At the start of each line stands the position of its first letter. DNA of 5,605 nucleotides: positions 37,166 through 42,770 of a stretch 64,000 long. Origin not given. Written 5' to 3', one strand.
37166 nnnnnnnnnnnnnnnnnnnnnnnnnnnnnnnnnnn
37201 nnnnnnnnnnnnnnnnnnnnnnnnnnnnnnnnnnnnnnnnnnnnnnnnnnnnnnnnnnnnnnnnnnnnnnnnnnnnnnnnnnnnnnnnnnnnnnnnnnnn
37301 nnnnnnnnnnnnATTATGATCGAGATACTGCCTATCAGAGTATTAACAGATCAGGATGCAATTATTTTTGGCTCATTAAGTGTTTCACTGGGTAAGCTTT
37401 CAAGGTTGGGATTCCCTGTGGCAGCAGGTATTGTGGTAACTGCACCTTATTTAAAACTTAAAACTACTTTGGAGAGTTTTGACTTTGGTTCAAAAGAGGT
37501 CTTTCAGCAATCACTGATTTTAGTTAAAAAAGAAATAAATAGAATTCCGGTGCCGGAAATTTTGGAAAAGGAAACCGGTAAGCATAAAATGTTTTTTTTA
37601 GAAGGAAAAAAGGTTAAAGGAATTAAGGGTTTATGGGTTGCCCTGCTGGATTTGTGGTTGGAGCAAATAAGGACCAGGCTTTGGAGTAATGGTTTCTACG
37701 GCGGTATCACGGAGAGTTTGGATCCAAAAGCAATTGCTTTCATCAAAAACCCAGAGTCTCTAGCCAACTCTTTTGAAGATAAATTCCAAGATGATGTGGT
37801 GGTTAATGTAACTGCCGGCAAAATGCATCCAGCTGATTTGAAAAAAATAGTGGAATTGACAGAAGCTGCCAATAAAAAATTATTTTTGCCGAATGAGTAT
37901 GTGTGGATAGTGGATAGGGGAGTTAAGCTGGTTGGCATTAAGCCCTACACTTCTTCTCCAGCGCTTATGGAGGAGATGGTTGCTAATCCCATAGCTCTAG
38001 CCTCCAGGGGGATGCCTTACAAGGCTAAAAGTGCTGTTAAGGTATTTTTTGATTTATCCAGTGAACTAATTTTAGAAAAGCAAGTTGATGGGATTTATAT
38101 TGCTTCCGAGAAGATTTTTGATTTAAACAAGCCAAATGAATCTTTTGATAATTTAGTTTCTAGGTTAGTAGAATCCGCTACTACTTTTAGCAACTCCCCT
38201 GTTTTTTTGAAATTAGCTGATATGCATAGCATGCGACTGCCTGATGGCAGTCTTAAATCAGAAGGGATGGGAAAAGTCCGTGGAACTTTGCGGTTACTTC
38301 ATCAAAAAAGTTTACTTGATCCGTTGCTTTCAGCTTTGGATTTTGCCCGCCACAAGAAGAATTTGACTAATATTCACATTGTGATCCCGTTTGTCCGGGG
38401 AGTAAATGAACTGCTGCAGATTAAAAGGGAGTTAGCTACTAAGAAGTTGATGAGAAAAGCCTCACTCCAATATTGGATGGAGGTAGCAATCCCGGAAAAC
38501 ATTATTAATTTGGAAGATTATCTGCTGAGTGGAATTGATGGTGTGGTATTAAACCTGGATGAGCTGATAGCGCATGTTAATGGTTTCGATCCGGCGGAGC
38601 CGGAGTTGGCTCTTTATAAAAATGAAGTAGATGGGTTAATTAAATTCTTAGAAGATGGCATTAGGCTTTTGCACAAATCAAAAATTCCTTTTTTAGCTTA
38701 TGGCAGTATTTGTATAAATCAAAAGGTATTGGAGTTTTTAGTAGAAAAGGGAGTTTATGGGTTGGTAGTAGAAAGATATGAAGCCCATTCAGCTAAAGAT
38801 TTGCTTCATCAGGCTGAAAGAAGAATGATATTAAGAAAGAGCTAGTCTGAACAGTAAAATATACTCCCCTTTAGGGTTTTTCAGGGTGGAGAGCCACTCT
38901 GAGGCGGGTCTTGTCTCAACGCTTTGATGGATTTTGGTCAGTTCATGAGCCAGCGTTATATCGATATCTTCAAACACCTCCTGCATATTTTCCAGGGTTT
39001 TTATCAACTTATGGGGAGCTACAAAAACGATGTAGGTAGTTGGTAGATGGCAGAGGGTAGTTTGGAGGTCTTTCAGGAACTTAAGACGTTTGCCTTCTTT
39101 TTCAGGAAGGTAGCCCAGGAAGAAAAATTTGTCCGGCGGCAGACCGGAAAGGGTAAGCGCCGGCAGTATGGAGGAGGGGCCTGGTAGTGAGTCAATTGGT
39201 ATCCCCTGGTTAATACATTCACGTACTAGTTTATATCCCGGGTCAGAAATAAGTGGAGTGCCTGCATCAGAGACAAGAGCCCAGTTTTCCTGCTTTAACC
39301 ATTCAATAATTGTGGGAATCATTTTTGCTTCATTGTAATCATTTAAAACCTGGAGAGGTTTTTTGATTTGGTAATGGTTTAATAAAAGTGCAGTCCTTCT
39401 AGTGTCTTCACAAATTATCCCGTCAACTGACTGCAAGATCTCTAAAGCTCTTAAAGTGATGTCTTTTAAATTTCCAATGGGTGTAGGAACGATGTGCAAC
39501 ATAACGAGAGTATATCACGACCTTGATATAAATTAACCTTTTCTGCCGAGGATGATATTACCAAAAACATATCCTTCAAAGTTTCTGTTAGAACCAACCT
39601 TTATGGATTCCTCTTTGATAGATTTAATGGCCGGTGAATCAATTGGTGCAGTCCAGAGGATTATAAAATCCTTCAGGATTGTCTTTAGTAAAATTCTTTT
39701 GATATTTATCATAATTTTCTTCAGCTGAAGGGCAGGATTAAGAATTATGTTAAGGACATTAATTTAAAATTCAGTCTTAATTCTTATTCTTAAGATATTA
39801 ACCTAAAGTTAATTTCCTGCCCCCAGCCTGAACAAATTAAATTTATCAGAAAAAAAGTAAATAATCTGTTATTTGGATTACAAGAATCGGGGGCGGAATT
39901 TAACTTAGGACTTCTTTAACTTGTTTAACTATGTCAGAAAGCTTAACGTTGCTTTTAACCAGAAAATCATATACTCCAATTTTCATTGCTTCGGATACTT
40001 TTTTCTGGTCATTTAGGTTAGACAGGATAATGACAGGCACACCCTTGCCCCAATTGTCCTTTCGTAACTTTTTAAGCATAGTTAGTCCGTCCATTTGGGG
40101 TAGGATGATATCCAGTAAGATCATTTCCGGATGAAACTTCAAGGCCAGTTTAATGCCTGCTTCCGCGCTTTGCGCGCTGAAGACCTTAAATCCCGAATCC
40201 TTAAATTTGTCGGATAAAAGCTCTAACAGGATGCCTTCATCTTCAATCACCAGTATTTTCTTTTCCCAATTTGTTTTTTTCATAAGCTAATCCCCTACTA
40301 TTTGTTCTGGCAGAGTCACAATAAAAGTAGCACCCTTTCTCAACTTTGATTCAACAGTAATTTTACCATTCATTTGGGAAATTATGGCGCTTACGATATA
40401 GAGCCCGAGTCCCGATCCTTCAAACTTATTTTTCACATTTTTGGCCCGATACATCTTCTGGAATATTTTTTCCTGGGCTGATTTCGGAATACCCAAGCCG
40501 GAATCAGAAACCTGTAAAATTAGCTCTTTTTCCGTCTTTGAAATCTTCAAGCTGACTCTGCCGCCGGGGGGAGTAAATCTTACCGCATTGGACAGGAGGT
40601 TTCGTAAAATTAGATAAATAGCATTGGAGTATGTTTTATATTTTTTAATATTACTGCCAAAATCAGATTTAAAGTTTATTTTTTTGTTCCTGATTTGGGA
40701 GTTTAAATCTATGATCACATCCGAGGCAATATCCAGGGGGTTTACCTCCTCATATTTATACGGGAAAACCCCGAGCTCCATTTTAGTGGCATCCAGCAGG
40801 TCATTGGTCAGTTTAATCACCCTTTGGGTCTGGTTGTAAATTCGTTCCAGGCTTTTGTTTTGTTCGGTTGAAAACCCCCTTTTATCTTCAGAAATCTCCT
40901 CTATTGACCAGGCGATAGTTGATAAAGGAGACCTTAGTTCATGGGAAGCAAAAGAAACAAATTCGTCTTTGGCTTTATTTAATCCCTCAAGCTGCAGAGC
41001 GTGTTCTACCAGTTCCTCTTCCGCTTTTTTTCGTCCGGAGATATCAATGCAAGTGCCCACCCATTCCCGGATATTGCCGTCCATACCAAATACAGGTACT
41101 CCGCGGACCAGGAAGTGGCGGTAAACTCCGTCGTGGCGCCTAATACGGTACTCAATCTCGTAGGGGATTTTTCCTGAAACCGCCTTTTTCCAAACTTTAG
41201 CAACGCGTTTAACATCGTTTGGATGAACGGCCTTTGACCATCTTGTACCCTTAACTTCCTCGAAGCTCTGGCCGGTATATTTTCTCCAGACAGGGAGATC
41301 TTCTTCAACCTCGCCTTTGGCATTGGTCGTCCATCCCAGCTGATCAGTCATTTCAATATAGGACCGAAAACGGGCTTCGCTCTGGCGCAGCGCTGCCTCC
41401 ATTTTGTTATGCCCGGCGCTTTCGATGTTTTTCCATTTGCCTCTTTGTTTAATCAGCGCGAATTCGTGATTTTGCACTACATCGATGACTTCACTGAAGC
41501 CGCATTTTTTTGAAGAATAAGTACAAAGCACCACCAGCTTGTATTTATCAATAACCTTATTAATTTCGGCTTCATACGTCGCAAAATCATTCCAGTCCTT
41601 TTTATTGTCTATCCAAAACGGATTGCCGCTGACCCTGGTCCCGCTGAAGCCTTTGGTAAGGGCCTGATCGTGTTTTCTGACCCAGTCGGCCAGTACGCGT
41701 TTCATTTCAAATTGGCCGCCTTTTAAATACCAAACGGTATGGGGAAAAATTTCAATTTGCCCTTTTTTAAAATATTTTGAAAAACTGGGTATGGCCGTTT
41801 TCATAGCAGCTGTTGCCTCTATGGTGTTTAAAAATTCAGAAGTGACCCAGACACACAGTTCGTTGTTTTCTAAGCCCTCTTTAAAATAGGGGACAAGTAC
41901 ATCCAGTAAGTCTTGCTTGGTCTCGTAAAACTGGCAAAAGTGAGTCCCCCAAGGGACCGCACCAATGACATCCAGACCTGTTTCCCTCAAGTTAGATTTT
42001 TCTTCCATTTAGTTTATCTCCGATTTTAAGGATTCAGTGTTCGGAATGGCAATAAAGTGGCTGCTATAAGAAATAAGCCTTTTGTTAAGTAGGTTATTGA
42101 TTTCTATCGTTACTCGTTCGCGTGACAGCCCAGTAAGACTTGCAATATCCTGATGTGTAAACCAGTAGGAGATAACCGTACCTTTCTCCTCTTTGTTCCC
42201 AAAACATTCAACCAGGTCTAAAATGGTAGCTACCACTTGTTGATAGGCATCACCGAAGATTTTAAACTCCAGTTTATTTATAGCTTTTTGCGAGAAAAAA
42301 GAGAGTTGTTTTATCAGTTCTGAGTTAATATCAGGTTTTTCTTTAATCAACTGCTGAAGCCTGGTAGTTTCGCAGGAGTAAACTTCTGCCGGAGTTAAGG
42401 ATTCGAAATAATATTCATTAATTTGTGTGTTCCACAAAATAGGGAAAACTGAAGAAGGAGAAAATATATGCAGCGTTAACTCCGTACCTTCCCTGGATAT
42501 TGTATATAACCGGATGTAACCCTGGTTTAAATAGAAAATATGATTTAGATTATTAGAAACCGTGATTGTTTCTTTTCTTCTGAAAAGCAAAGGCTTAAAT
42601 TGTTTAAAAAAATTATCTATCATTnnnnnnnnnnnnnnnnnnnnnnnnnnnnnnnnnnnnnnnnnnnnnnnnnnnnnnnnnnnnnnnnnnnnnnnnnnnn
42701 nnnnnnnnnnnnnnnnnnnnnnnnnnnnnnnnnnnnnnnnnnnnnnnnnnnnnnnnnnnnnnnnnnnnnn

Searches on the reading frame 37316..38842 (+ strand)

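Call 18: search_protein_families(library=pfam, proteins=[window:37316-38842:+], max_evalue=0.01)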
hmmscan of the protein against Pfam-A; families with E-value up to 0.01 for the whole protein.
window:37316-38842:+ (509 aa): 1 family
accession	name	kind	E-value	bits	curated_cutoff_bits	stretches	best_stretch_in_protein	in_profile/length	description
PF02896.24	PEP-utilizers_C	-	1.8e-08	34.3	22.8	1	264-501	48-292/293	PEP-utilising enzyme, PEP-binding domain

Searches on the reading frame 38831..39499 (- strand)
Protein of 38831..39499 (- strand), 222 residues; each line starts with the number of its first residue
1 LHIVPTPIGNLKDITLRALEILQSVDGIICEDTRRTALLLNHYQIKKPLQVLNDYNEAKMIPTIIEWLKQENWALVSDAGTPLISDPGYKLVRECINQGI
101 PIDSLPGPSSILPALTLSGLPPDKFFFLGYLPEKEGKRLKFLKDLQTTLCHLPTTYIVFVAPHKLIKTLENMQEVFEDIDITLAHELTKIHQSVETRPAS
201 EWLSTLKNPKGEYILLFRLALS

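Call 18: search_protein_families(library=pfam, proteins=[window:38831-39499:-], max_evalue=0.01)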
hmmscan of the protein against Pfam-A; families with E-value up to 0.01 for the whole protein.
window:38831-39499:- (222 aa): 1 family
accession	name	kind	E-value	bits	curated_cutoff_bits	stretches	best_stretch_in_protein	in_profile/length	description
PF00590.25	TP_methylase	-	4.9e-25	89.1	27.8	1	2-200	3-209/212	Tetrapyrrole (Corrin/Porphyrin) Methylases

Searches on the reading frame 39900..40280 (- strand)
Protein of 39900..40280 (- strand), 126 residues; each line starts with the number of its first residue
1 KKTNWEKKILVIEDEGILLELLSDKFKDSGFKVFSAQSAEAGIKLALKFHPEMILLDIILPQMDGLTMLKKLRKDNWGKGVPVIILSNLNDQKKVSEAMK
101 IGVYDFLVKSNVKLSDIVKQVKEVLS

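Call 18: search_protein_families(library=pfam, proteins=[window:39900-40280:-], max_evalue=0.01)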
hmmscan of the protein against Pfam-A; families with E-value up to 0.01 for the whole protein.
window:39900-40280:- (126 aa): 1 family
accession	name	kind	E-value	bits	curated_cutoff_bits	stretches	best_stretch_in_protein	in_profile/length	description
PF00072.30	Response_reg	-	1.6e-23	83.5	30.2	1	9-121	1-110/111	Response regulator receiver domain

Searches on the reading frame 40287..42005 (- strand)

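Call 18: search_protein_families(library=pfam, proteins=[window:40287-42005:-], max_evalue=0.01)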
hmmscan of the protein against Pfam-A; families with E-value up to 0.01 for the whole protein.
window:40287-42005:- (572 aa): 10 families
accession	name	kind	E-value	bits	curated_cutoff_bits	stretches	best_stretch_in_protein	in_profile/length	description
PF14417.12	MEDS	-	3.6e-43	147.6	29.8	1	21-180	1-160/161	MEDS: MEthanogen/methylotroph, DcmR Sensory domain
PF02518.31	HATPase_c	-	3.9e-28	98.6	26.4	1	461-568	4-110/111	Histidine kinase-, DNA gyrase B-, and HSP90-like ATPase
PF08447.18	PAS_3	-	3.7e-18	66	25.6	1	239-318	7-88/89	PAS fold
PF00512.31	HisKA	-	2.8e-13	50.1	26.9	1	345-411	1-65/66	His Kinase A (phospho-acceptor) domain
PF13426.13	PAS_9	-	1.5e-07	32.1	27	1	240-323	20-102/103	PAS domain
PF08448.16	PAS_4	-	3.3e-07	31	23.1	1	240-326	24-109/110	PAS fold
PF00989.32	PAS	-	1.6e-06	28.5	22.6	1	240-322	30-113/113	PAS fold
PF13581.12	HATPase_c_2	-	0.0007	20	27.4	1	463-544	32-111/127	Histidine kinase-like ATPase domain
PF14501.12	HATPase_c_5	-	0.0022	18.3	22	1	462-554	5-91/102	GHKL domain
PF07216.17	LcrG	-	0.0095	16.3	24.1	0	201-268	11-80/91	LcrG protein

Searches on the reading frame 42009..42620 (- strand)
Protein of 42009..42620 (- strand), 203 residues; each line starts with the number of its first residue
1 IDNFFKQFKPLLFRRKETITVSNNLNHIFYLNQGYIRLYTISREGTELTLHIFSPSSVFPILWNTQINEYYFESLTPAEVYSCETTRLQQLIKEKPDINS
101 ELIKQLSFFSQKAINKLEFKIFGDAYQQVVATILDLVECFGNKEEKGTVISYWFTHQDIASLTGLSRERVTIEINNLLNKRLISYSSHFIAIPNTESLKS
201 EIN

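Call 18: search_protein_families(library=pfam, proteins=[window:42009-42620:-], max_evalue=0.01)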
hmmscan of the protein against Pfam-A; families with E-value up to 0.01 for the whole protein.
window:42009-42620:- (203 aa): 2 families
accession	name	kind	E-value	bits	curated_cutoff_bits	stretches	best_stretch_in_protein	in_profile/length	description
PF13545.12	HTH_Crp_2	-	1.7e-08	34.8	27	1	128-199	2-68/70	Crp-like helix-turn-helix domain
PF00027.35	cNMP_binding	-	6.3e-06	26.5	27.5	1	13-94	4-88/89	Cyclic nucleotide-binding domain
